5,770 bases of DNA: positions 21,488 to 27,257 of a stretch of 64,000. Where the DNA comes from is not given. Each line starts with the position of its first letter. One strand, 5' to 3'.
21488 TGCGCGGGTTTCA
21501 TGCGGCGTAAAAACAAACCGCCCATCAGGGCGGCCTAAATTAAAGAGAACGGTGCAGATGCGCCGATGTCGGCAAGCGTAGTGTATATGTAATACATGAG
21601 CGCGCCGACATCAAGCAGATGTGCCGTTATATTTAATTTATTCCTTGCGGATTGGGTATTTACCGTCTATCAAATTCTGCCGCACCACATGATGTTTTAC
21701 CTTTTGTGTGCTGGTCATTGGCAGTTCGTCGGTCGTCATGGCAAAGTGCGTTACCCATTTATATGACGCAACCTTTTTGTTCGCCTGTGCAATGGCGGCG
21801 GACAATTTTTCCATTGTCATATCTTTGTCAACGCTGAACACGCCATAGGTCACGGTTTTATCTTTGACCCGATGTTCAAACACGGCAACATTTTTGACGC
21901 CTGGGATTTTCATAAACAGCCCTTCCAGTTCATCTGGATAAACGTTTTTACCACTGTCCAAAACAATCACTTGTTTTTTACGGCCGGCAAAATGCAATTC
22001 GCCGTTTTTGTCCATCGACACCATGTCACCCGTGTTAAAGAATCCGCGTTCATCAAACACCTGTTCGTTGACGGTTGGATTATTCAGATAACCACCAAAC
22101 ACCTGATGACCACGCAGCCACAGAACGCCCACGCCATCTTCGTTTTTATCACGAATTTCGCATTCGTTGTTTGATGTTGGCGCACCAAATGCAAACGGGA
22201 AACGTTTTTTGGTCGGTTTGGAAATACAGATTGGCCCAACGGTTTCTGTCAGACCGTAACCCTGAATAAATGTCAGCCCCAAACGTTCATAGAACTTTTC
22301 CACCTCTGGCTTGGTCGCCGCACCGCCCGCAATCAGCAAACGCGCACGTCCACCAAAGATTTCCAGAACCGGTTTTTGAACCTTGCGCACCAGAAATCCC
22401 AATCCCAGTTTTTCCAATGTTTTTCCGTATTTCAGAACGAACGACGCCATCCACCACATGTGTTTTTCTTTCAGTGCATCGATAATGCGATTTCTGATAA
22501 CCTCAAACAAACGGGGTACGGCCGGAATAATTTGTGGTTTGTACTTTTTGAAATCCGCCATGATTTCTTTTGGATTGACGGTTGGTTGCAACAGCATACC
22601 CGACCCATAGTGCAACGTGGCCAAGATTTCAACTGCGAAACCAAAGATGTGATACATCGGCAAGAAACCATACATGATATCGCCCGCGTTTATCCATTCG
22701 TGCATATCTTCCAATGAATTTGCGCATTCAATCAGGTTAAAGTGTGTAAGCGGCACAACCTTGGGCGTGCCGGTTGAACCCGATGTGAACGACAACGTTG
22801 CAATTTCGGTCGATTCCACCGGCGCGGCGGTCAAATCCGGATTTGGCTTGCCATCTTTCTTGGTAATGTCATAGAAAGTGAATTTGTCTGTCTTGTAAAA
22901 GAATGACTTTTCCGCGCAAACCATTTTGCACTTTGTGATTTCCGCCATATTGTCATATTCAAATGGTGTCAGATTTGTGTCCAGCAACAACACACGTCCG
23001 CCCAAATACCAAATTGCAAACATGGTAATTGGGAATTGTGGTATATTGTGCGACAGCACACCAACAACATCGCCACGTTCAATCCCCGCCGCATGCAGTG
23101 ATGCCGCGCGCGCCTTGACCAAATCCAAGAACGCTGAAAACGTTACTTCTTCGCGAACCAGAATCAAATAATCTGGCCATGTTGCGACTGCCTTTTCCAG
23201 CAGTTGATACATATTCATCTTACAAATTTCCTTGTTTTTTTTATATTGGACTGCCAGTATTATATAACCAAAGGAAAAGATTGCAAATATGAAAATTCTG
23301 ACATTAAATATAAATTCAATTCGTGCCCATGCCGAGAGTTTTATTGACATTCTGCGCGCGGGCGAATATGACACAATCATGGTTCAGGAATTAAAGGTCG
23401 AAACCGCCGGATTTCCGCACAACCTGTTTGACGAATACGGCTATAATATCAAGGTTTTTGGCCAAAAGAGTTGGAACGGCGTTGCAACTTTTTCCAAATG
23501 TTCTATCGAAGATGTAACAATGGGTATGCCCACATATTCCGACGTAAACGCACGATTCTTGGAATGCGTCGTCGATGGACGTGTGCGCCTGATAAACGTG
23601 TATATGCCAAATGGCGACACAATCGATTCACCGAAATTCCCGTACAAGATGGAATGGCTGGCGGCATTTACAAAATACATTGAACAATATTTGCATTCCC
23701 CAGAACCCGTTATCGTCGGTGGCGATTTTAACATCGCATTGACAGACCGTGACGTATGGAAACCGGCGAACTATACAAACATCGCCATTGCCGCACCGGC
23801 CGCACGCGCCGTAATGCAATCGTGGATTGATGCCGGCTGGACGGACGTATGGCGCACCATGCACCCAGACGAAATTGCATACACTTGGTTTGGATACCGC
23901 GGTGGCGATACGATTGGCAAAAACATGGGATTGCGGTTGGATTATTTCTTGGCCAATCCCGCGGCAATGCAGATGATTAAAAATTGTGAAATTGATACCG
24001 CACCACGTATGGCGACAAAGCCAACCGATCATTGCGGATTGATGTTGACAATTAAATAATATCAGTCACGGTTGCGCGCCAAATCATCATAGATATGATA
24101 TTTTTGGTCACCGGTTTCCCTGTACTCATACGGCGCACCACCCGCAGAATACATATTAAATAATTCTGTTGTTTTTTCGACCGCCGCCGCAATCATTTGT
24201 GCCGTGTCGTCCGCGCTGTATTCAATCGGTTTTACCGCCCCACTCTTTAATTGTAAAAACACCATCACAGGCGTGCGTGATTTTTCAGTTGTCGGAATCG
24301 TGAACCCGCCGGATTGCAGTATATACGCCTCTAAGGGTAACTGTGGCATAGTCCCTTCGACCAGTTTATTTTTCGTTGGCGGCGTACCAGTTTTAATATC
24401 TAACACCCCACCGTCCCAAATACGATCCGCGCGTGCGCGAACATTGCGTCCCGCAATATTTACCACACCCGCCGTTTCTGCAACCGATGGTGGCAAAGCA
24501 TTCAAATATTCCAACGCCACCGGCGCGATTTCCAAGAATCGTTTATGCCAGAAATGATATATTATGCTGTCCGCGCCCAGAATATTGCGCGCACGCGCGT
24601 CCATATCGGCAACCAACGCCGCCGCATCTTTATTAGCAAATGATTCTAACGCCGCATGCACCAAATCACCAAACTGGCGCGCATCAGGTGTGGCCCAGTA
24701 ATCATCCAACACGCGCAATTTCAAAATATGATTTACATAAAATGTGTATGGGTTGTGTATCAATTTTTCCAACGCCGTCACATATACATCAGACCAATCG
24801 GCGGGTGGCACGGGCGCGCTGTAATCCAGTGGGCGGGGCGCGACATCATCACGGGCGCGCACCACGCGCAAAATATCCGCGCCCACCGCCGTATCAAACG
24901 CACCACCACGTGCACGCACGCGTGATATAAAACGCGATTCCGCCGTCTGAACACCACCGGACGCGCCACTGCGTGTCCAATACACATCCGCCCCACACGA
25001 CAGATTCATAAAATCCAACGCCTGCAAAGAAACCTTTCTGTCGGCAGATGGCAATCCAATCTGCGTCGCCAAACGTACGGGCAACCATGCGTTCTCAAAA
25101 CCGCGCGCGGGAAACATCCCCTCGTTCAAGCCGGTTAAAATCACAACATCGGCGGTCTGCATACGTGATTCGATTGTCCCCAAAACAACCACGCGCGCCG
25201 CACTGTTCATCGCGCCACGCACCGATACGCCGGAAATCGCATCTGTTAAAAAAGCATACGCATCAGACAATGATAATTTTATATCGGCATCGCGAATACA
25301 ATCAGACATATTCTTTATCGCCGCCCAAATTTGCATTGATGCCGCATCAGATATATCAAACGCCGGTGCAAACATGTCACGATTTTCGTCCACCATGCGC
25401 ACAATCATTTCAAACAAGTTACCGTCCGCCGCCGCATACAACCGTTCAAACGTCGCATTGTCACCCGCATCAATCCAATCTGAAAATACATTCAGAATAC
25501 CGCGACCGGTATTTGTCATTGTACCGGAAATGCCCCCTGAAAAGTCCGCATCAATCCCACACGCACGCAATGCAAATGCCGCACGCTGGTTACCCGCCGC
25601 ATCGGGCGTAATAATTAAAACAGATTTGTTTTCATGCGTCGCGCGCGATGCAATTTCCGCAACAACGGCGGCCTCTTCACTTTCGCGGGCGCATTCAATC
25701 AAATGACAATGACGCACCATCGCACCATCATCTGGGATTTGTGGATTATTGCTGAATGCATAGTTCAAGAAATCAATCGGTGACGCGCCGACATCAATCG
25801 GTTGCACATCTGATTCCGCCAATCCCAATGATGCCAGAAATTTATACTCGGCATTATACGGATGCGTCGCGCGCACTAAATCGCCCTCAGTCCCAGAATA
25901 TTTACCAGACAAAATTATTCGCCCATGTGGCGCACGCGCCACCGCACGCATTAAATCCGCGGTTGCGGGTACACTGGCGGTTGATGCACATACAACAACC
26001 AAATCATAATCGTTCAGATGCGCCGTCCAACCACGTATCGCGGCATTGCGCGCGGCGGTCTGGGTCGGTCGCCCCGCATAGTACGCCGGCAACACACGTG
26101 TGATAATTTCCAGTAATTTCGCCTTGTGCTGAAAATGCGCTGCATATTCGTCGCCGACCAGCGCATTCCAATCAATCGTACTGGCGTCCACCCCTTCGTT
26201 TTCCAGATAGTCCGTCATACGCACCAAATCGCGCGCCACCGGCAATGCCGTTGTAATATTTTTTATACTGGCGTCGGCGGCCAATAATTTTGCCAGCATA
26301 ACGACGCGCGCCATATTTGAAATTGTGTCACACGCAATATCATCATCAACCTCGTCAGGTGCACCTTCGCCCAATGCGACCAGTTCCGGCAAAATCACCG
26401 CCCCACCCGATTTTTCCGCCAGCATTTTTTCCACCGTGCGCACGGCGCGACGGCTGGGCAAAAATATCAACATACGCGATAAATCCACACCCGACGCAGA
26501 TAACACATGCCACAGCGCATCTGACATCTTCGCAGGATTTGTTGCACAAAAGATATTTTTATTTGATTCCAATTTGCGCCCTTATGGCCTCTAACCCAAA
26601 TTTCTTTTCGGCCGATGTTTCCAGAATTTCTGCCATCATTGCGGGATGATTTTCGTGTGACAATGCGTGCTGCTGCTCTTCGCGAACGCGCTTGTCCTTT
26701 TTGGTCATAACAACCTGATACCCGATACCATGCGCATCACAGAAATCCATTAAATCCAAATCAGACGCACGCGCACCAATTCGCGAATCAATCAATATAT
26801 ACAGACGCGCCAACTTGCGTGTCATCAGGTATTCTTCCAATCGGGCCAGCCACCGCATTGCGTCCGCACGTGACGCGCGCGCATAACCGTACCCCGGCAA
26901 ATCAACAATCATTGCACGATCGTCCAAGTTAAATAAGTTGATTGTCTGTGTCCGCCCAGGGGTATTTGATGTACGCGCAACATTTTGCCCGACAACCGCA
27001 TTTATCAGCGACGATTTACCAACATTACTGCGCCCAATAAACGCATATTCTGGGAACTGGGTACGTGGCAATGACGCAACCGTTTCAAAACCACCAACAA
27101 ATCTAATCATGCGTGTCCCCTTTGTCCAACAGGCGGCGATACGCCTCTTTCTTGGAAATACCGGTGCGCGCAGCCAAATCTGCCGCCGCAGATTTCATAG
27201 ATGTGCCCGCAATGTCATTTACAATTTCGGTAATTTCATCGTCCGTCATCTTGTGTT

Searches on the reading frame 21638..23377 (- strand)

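Call 59: search_protein_families(library=pfam, proteins=[window:21638-23377:-], max_evalue=0.001)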
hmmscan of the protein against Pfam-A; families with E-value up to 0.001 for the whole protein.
window:21638-23377:- (579 aa): 2 families
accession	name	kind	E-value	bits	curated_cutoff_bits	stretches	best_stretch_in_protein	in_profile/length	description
PF00501.34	AMP-binding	-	1.3e-64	218.8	29.9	1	60-431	1-384/384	AMP-binding enzyme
PF13193.12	AMP-binding_C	-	0.0006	21.1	24.5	0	483-559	1-76/76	AMP-binding enzyme C-terminal domain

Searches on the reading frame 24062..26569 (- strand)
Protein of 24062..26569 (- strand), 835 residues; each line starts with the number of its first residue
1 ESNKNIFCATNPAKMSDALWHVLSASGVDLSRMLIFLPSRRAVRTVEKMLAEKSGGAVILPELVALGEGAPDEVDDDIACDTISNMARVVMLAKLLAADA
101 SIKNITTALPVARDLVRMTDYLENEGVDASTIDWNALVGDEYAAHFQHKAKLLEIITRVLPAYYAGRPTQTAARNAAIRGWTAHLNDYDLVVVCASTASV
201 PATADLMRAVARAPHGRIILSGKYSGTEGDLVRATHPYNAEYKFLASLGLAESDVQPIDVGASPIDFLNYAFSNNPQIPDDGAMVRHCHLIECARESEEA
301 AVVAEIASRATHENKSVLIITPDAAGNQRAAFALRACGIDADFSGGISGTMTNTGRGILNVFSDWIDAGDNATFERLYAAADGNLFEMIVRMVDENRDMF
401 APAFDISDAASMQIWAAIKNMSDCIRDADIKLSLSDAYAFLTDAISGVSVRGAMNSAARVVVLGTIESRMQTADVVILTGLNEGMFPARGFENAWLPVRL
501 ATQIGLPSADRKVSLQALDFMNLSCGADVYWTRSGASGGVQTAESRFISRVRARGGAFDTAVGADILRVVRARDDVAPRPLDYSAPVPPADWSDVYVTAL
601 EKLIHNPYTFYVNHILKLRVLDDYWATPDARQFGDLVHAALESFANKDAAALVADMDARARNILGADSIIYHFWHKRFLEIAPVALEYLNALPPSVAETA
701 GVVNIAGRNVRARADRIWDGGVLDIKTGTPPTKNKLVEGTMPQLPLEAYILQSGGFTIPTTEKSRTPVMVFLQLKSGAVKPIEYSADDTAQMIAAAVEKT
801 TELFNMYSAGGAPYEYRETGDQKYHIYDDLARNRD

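Call 59: search_protein_families(library=pfam, proteins=[window:24062-26569:-], max_evalue=0.001)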
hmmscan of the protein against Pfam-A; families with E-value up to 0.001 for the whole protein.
window:24062-26569:- (835 aa): 1 family
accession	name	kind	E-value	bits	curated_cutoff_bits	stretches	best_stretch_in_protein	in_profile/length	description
PF12705.13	PDDEXK_1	-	4.1e-14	53.6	22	1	597-805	4-226/247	PD-(D/E)XK nuclease superfamily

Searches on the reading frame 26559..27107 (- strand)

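Call 59: search_protein_families(library=pfam, proteins=[window:26559-27107:-], max_evalue=0.001)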
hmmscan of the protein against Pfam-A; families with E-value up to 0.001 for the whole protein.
window:26559-27107:- (182 aa): 4 families
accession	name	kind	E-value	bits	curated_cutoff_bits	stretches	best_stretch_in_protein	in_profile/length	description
PF01926.29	MMR_HSR1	-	7.6e-18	65.1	21.9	1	21-136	2-113/113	50S ribosome-binding GTPase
PF03193.22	RsgA_GTPase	-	9.7e-10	39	30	1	21-73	109-168/174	RsgA GTPase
PF02421.24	FeoB_N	-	1e-08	35.3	27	1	21-178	3-155/156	Ferrous iron transport protein B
PF00350.29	Dynamin_N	-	1.1e-06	29.2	27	1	22-50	2-30/168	Dynamin family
